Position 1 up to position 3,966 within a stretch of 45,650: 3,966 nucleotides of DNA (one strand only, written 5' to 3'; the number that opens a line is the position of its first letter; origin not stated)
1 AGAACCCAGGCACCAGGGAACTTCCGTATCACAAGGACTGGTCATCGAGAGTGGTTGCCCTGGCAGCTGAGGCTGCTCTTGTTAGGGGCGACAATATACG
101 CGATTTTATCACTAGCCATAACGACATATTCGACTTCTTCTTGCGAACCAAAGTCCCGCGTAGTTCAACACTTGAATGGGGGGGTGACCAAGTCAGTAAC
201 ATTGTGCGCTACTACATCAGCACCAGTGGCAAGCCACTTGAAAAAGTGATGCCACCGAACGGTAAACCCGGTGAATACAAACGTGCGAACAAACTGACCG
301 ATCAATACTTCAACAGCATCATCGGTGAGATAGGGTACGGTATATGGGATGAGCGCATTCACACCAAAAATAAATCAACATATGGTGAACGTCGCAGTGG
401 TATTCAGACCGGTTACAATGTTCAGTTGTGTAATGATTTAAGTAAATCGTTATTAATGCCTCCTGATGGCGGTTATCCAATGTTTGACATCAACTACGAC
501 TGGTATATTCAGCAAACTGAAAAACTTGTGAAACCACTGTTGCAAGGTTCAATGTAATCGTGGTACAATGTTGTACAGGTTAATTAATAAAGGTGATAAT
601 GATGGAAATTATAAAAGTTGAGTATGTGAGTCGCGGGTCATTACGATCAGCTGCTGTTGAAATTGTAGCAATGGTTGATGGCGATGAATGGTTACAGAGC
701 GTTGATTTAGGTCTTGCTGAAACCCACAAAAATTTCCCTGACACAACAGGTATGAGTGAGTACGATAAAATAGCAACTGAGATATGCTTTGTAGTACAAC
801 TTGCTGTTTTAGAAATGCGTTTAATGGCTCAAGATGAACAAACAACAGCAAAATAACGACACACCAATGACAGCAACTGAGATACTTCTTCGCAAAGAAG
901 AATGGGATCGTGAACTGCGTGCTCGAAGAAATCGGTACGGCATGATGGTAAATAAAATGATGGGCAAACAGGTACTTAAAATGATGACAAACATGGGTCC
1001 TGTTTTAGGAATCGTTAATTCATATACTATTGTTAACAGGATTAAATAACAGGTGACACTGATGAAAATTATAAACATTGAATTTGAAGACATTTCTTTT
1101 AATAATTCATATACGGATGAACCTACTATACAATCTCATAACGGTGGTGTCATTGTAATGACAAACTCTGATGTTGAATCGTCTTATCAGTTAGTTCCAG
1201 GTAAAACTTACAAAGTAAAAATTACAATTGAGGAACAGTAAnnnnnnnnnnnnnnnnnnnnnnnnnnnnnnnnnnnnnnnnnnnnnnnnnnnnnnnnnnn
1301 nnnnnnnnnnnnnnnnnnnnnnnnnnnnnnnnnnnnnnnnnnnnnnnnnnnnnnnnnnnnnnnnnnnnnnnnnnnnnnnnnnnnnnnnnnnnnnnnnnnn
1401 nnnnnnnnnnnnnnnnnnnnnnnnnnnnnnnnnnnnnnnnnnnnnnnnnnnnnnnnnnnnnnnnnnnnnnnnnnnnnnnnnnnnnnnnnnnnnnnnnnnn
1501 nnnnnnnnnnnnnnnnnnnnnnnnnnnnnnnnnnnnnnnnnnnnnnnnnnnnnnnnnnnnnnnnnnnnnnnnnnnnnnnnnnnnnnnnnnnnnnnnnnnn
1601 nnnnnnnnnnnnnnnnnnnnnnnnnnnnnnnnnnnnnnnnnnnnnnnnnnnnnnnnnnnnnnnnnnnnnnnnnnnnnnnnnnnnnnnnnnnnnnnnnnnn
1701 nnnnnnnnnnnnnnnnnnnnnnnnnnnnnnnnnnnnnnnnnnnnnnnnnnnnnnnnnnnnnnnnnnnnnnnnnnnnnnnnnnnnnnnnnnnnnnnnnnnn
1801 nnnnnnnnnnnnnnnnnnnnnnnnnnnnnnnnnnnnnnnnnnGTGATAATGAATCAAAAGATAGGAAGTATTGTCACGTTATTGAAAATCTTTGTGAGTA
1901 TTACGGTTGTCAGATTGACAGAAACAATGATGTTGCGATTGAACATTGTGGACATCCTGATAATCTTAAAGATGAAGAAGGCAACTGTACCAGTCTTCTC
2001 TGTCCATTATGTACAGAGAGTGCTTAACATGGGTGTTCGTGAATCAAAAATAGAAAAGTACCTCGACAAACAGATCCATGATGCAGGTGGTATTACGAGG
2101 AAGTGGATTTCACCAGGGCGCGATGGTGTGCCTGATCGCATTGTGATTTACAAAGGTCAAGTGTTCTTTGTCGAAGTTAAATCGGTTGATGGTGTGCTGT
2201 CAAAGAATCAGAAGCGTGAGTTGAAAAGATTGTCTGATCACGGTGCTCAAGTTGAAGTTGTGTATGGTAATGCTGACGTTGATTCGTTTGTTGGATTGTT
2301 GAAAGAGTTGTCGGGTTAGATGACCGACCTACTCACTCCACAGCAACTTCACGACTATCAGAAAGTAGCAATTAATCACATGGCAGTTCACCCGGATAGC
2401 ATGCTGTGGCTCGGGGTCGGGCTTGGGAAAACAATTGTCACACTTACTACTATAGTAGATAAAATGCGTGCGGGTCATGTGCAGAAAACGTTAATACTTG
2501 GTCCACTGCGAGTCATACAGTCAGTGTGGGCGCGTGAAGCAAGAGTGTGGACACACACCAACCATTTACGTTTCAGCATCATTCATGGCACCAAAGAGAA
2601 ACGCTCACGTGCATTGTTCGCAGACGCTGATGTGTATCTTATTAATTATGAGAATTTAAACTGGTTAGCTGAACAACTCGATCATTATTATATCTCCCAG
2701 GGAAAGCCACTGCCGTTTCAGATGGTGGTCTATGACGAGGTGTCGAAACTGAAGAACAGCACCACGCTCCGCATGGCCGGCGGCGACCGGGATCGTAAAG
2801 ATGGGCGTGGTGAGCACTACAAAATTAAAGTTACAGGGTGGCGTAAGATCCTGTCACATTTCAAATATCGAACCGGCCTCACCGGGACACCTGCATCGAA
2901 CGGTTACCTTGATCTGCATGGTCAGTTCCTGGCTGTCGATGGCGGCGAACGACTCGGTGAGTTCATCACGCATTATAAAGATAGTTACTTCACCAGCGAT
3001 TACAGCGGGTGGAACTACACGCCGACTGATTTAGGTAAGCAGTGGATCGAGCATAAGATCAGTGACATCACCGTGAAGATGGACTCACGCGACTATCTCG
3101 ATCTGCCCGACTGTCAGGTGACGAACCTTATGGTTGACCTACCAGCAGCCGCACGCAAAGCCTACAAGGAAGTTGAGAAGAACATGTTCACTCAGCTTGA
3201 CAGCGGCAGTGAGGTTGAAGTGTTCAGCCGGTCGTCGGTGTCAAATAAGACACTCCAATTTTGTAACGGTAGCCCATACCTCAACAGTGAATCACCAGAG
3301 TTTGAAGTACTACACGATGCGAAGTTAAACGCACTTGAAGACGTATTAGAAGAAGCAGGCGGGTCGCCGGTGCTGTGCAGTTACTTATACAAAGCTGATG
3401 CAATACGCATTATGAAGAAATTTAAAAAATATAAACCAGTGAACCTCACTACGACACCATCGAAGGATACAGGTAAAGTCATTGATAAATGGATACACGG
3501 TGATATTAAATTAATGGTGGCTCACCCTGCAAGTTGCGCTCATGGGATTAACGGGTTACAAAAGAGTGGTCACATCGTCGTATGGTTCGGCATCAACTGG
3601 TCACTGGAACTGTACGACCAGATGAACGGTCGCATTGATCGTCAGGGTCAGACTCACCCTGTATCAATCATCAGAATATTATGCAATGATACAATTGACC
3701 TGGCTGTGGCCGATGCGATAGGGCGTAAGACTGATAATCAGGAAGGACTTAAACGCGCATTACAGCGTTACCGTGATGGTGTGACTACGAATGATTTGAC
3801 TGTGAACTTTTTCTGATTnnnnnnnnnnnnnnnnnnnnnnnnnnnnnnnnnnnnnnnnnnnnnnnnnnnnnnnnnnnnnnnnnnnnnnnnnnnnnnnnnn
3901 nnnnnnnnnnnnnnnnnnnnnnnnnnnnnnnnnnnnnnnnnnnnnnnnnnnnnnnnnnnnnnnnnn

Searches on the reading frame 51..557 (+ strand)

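Call 28: search_protein_families(library=phrogs, proteins=[window:51-557:+], max_evalue=0.001)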
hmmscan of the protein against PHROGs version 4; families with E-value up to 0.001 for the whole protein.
window:51-557:+ (168 aa): 3 families
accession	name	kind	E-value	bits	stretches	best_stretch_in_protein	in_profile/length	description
phrog_15833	-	DNA, RNA and nucleotide metabolism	2.8e-30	106.4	1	1-164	26-190/192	DNA polymerase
phrog_1252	-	DNA, RNA and nucleotide metabolism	1.7e-19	70.8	1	2-164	533-652/663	DNA polymerase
phrog_18505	-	DNA, RNA and nucleotide metabolism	2.3e-07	31.4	1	2-161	172-341/349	DNA polymerase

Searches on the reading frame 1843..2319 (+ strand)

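Call 28: search_protein_families(library=phrogs, proteins=[window:1843-2319:+], max_evalue=0.001)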
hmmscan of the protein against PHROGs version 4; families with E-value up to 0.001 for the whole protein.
window:1843-2319:+ (158 aa): 3 families
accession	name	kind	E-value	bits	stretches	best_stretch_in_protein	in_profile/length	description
phrog_93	-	DNA, RNA and nucleotide metabolism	2.4e-26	93.5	1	42-151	328-439/613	endonuclease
phrog_5702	-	DNA, RNA and nucleotide metabolism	4.4e-09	37.2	1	94-149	5-62/70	Holliday junction resolvase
phrog_824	-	unknown function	6.6e-08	33.8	1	94-145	112-166/265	-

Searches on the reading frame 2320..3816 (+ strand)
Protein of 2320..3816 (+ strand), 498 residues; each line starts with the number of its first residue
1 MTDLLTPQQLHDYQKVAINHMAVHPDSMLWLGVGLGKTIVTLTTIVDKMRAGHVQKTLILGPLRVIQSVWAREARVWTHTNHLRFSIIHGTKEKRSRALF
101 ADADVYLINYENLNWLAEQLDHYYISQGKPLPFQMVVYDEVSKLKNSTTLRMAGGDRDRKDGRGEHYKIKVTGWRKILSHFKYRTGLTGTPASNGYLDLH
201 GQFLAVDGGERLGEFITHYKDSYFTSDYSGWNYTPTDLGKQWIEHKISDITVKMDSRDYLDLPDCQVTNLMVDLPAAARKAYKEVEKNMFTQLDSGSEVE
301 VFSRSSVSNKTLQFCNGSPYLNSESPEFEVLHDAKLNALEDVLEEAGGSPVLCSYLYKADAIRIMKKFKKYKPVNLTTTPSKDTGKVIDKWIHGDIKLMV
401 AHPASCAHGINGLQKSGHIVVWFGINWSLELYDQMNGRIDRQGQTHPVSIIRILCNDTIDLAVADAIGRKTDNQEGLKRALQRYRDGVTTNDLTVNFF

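Call 28: search_protein_families(library=phrogs, proteins=[window:2320-3816:+], max_evalue=0.001)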
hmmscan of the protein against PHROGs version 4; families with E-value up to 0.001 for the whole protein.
window:2320-3816:+ (498 aa): 6 families
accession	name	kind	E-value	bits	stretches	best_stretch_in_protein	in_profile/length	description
phrog_62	-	DNA, RNA and nucleotide metabolism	2.2e-128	430.9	1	8-485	695-1140/1881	DNA helicase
phrog_11354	-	unknown function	1.1e-31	109.9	1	381-481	9-108/116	-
phrog_16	-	DNA, RNA and nucleotide metabolism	9.8e-14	51.5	1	8-449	271-590/986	DNA helicase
phrog_1685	-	unknown function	3.2e-07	28.9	1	11-79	832-899/2278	-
phrog_11801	-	other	7.5e-07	27.6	1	8-80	865-936/2269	DNA methyltransferase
phrog_23807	-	unknown function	0.00028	19.7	0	397-453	589-644/1053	-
